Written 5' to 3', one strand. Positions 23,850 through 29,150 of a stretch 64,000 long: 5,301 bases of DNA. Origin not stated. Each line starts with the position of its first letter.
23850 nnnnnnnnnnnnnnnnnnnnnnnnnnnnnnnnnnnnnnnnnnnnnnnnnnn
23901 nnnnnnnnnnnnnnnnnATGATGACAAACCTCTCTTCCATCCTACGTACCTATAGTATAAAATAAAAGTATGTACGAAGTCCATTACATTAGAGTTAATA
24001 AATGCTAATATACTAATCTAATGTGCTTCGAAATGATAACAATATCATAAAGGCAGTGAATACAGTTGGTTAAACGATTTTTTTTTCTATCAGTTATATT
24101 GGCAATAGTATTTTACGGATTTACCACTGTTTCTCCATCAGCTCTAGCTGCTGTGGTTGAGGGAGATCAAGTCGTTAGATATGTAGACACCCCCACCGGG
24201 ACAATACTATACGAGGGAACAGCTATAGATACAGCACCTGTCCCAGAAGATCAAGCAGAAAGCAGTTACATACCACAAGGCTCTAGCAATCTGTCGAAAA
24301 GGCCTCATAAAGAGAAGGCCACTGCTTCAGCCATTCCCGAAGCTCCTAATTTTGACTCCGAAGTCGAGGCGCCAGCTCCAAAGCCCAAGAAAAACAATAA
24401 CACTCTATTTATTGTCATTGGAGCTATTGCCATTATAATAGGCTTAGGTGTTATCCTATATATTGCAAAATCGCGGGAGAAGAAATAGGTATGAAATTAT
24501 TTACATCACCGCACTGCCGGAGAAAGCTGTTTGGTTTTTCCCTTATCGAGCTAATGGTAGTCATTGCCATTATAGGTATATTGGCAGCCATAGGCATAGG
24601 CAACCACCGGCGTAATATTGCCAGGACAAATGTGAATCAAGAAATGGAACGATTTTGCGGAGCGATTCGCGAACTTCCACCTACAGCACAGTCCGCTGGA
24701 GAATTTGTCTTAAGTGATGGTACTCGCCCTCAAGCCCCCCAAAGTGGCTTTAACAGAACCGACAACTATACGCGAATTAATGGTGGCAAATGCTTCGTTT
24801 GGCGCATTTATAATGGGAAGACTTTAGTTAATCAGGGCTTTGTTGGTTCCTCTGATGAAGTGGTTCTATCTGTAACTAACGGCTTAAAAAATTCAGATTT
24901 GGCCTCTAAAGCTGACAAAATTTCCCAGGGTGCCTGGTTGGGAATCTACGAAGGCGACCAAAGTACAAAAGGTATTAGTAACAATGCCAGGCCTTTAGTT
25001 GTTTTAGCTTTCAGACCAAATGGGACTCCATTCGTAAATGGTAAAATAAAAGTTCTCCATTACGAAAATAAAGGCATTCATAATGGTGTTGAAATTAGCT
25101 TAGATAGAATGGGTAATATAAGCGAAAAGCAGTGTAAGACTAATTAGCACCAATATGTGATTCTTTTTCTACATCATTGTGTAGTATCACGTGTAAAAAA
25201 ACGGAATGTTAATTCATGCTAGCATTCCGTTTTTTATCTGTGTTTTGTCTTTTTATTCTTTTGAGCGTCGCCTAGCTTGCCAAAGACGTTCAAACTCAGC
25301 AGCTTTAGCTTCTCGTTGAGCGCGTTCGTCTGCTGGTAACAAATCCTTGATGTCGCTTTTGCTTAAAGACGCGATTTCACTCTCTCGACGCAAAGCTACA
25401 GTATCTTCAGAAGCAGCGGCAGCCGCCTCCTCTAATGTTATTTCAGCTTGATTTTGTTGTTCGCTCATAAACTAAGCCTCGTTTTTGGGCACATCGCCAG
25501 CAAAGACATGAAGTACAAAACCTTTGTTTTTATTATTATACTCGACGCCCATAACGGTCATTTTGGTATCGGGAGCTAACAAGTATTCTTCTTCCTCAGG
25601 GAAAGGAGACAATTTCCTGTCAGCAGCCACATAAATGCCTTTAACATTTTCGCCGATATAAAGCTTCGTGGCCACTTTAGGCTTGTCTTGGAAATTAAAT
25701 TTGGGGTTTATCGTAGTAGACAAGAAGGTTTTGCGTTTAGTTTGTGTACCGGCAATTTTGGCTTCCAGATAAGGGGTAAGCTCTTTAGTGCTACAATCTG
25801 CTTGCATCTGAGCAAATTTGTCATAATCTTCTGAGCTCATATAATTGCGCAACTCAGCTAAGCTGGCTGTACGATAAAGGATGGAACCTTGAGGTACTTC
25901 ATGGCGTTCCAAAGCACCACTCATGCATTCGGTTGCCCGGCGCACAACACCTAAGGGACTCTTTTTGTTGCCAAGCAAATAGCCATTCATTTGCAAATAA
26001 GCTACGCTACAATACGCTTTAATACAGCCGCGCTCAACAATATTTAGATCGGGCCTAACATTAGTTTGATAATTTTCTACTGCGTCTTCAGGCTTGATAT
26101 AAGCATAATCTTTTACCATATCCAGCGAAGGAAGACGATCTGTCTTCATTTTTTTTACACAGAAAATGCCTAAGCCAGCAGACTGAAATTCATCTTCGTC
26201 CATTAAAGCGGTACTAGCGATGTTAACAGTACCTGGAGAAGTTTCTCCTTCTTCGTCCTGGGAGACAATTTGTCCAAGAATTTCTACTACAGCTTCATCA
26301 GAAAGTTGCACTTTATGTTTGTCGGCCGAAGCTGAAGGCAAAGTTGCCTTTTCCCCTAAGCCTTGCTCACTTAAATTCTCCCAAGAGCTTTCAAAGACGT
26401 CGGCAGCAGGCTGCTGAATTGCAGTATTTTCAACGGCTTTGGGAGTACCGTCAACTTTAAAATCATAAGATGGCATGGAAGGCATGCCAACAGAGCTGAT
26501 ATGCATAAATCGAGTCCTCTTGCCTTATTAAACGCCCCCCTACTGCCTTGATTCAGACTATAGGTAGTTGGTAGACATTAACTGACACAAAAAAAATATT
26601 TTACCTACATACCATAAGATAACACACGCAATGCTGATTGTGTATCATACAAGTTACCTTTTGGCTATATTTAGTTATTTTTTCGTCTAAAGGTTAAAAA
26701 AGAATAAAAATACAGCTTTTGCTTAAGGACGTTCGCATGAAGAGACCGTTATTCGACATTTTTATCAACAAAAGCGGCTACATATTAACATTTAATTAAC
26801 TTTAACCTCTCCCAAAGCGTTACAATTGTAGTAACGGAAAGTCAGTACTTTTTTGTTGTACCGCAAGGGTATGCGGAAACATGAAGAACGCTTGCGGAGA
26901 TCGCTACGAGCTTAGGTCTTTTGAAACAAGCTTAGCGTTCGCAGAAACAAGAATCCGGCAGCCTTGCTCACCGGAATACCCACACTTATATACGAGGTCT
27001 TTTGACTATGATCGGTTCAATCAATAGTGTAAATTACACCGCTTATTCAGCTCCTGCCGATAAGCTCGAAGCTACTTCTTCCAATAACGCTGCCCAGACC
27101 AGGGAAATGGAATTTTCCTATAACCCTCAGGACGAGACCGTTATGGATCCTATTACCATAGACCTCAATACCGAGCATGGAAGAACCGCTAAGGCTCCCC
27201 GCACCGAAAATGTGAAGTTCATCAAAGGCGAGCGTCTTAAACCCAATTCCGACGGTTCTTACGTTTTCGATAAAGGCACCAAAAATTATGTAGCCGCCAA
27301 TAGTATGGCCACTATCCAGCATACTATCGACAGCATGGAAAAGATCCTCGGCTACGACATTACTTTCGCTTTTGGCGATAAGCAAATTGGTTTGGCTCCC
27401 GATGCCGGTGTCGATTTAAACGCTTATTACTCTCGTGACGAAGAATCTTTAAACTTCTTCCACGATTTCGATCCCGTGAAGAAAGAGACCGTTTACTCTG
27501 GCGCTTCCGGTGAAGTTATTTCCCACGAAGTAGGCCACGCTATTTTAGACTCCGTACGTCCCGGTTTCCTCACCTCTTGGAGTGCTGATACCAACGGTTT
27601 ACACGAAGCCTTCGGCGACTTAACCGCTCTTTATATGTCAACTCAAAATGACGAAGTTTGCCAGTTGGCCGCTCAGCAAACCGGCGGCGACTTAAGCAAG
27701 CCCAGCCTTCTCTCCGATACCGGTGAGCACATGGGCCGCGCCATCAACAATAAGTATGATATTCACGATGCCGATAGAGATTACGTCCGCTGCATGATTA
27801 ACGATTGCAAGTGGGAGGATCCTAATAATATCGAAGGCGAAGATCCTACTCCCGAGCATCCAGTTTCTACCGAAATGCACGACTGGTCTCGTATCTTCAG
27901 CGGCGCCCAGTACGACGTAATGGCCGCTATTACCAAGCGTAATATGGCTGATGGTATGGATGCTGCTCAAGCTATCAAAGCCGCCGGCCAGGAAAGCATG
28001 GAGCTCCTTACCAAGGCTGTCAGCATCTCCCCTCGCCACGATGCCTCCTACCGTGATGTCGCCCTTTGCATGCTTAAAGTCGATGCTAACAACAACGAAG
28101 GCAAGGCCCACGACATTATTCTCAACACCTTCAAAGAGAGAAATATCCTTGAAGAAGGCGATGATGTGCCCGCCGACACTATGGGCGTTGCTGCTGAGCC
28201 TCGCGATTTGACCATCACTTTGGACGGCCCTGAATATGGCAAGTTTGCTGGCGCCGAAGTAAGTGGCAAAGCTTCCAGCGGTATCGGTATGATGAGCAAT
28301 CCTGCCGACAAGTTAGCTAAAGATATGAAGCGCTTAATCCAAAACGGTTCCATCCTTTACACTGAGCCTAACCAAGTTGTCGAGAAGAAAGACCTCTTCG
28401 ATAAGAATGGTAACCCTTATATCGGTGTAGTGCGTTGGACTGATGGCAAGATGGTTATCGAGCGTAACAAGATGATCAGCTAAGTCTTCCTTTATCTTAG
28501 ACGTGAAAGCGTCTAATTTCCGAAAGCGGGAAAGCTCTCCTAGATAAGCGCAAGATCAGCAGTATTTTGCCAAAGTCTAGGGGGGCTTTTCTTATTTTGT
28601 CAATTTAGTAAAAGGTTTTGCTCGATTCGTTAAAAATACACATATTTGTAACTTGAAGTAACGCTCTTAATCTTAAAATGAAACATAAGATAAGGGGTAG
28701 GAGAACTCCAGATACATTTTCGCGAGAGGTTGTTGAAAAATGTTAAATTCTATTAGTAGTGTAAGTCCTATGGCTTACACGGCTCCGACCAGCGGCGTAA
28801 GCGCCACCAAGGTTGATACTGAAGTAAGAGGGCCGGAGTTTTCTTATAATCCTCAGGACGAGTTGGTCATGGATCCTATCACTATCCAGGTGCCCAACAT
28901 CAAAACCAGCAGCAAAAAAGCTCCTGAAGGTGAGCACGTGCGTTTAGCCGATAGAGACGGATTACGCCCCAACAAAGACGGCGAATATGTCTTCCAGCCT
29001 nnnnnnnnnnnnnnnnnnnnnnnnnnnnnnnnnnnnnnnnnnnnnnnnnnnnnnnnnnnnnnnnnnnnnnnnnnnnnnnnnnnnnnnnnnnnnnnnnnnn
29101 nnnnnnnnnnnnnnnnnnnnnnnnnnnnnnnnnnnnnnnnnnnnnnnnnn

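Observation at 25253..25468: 71-aa acidic ORF translationally coupled to the ART-like gene: possible immunity protein or chaperone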

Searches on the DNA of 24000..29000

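Call 75: search_rna_families(source=window, start=24000, end=29000, threshold=evalue, max_evalue=1)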
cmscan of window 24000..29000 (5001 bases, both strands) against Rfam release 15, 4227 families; matches with E-value up to 1: 1.
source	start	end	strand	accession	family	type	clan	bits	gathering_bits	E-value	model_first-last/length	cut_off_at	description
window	27094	27159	+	RF01734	Fluoride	Cis-reg; riboswitch;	-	19.7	34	0.044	1-64/64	no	Fluoride riboswitch aptamer (crcB RNA motif)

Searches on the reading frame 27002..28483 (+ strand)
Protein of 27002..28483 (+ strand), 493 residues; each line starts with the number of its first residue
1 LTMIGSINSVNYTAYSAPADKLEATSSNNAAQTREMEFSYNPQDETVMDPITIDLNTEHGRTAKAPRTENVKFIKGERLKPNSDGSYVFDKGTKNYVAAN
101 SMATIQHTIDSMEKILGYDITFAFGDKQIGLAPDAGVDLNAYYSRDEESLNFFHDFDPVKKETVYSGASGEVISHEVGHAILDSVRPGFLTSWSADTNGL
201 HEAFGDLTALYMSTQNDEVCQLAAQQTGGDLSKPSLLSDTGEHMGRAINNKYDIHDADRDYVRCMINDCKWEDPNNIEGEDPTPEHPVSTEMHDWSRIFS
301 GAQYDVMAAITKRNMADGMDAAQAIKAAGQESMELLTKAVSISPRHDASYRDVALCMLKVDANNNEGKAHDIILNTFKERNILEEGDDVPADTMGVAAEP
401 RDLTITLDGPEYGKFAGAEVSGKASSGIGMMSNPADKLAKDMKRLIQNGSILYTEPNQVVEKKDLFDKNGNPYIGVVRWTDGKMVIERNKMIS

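Call 3: search_protein_families(library=pfam, proteins=[window:27002-28483:+], max_evalue=1)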
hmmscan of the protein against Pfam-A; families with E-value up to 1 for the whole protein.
window:27002-28483:+ (493 aa): 1 family
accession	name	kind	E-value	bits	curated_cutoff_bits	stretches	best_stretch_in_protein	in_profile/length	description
PF01431.27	Peptidase_M13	-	0.067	13.3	24.5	1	140-198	1-69/205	Peptidase family M13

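Call 4: search_protein_families(library=ncbifam, proteins=[window:27002-28483:+], max_evalue=1)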
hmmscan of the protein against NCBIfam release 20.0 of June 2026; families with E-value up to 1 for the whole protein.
window:27002-28483:+ (493 aa): 0 families

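Call 70: search_solved_structures(query=window:27002-28483:+, max_evalue=1)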
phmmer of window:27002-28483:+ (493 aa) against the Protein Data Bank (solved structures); distinct sequences matched with E-value up to 1: 2.
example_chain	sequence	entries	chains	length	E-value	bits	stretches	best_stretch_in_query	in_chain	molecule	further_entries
1q50_A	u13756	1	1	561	0.61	12.1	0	359-429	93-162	Glucose-6-phosphate isomerase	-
1t10_A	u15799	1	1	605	0.74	11.8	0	359-429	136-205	Glucose-6-phosphate isomerase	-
